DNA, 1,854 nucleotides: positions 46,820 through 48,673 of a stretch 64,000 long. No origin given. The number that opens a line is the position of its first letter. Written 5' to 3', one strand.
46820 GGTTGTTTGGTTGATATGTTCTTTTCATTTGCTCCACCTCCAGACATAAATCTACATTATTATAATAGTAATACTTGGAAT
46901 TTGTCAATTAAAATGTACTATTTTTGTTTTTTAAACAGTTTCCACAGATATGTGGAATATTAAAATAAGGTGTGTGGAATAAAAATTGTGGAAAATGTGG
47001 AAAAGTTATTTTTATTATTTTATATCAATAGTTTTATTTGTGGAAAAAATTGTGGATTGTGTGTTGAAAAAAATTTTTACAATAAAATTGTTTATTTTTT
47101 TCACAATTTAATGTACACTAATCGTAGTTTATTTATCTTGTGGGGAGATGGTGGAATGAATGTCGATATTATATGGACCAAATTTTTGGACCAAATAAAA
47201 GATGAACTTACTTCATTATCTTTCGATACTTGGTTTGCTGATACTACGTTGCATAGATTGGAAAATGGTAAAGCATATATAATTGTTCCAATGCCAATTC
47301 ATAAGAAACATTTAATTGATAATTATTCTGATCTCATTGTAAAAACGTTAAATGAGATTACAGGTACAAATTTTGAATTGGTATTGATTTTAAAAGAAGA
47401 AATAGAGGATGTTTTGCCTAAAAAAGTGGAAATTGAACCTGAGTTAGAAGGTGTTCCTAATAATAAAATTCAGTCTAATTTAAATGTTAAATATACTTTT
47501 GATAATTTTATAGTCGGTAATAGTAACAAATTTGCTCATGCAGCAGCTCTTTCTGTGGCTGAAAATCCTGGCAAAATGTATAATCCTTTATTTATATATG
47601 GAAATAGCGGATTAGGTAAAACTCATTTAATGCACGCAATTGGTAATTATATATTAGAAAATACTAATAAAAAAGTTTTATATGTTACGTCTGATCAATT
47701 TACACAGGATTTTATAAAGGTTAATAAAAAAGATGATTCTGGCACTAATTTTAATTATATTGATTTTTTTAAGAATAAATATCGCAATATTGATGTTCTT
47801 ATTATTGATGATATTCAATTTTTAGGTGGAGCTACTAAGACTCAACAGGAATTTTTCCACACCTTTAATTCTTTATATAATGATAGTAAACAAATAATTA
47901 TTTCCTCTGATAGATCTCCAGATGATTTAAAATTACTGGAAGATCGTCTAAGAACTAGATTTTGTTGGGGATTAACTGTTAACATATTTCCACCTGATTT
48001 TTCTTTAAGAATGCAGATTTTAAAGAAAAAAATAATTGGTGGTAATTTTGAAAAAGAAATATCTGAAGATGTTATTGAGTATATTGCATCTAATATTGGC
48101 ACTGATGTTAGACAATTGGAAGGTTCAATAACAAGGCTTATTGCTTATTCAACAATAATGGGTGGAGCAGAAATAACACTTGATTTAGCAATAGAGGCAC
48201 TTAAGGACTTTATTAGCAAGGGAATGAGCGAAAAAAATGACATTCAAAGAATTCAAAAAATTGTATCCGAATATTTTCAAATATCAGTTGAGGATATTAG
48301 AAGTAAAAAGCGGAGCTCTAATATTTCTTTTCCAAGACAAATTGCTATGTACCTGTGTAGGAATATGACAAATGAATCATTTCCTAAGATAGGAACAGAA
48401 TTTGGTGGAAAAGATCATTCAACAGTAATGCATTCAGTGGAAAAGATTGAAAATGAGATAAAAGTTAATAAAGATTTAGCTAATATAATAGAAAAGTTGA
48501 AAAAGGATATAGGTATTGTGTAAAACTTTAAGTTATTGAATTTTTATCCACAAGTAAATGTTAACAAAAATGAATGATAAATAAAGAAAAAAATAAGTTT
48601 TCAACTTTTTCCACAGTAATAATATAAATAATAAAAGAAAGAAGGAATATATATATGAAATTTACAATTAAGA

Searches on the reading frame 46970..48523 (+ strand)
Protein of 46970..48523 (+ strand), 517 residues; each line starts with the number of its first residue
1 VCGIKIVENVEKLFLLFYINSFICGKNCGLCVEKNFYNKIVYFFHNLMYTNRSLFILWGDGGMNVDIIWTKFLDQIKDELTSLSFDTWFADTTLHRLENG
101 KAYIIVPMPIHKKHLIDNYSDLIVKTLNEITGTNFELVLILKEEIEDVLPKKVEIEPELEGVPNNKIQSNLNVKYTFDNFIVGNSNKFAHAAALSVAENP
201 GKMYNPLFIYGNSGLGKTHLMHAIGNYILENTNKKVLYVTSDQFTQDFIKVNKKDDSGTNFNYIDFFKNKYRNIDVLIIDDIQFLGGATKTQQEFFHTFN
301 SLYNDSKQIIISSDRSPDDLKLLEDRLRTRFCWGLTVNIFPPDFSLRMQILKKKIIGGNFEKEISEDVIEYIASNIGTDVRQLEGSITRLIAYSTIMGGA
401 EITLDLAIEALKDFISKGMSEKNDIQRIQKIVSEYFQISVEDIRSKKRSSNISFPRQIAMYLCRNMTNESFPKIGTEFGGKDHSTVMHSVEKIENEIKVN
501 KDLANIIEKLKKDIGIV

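Call 70: search_protein_families(library=pfam, proteins=[window:46970-48523:+], max_evalue=0.001)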
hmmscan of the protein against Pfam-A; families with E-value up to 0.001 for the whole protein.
window:46970-48523:+ (517 aa): 9 families
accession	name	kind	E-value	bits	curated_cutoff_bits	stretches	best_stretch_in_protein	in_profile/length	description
PF00308.24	Bac_DnaA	-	6.6e-67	225.2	23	1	171-337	1-161/162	Bacterial DnaA ATPAse domain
PF08299.17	Bac_DnaA_C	-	2.6e-33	114.3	31.5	1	425-493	1-69/69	Bacterial dnaA protein helix-turn-helix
PF11638.13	DnaA_N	-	1.3e-09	38.1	24.6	1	68-128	3-64/65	DnaA N-terminal domain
PF01695.23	IstB_IS21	-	1.2e-07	32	24.1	1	207-315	95-194/238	IstB-like ATP binding protein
PF13173.12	AAA_14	-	6.3e-06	26.7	27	1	206-331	4-115/129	AAA domain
PF13479.12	AAA_24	-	1.7e-05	25.2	27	1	207-283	5-74/195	AAA domain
PF13401.12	AAA_22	-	2.1e-05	25.3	27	0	207-308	8-115/130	AAA domain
PF00004.35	AAA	-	0.00011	23.1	21.2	1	208-319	2-113/131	ATPase family associated with various cellular activities (AAA)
PF01637.24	ATPase_2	-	0.00014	22.2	33.2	1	203-312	19-115/225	ATPase domain predominantly from Archaea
